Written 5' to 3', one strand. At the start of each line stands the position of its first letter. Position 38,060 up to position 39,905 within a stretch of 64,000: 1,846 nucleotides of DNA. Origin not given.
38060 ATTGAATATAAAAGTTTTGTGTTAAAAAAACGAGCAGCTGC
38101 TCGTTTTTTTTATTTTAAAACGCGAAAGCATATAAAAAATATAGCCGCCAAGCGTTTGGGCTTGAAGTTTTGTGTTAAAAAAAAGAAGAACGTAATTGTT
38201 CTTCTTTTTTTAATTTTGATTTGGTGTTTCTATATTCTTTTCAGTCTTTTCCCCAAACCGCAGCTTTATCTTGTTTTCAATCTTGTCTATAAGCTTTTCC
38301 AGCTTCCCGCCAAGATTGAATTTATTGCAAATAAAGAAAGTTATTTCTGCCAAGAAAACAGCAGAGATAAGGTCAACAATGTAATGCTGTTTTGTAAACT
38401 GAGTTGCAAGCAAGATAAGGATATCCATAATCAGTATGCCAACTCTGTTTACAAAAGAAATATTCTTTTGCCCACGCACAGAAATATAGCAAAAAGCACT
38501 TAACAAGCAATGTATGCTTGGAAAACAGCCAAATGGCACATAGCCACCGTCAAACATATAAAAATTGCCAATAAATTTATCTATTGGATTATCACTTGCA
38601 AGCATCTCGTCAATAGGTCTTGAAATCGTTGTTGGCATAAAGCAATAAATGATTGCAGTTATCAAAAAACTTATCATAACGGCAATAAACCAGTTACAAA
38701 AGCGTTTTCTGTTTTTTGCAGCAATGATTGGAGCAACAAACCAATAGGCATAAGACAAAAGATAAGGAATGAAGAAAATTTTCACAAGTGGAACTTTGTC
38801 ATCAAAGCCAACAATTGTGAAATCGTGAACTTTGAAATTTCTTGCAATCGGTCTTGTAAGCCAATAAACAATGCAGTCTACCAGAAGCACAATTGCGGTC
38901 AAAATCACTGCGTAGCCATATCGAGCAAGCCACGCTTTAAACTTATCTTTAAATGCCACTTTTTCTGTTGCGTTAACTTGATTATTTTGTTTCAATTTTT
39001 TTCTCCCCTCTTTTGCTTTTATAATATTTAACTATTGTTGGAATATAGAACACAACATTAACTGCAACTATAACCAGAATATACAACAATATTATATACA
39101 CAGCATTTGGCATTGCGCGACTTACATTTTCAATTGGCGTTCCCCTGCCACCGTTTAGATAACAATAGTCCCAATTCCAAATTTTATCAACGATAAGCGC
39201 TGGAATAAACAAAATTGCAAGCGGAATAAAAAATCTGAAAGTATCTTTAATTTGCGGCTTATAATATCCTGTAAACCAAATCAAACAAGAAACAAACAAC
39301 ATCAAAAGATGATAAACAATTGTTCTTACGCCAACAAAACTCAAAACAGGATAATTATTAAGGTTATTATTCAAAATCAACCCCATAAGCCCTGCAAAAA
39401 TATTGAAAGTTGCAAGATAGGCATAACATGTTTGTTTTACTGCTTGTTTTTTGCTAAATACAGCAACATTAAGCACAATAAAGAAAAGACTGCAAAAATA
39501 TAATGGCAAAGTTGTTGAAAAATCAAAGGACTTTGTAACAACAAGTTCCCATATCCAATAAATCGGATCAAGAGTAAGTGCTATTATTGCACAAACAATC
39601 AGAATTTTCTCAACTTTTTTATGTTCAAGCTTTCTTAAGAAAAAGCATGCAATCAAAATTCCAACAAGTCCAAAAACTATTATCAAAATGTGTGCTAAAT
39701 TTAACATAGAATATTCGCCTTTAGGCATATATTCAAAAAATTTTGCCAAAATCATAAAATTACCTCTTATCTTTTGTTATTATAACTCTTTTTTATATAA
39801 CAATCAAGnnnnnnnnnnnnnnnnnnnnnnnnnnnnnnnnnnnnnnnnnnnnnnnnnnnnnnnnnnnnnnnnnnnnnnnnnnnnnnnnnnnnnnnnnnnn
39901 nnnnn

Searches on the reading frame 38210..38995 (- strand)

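Call 69: search_protein_families(library=pfam, proteins=[window:38210-38995:-], max_evalue=0.0001)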
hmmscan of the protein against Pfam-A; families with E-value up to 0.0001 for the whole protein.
window:38210-38995:- (261 aa): 1 family
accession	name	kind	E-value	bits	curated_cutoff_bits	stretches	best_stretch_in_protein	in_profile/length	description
PF14378.12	PAP2_3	-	3e-12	47.2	27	1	77-220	35-188/190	PAP2 superfamily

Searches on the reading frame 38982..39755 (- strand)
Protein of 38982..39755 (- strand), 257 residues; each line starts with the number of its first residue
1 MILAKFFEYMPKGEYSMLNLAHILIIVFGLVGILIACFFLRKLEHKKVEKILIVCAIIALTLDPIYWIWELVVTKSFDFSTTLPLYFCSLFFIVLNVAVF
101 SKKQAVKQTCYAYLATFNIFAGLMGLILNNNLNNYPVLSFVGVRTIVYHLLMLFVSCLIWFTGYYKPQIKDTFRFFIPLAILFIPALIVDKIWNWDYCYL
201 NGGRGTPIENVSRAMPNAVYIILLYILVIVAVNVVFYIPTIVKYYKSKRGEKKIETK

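Call 69: search_protein_families(library=pfam, proteins=[window:38982-39755:-], max_evalue=0.0001)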
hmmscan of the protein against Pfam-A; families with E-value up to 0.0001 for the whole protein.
window:38982-39755:- (257 aa): 1 family
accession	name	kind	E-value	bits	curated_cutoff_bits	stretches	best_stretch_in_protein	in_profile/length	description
PF14808.11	TMEM164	-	2e-19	70.4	25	1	19-236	3-216/217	TMEM164 family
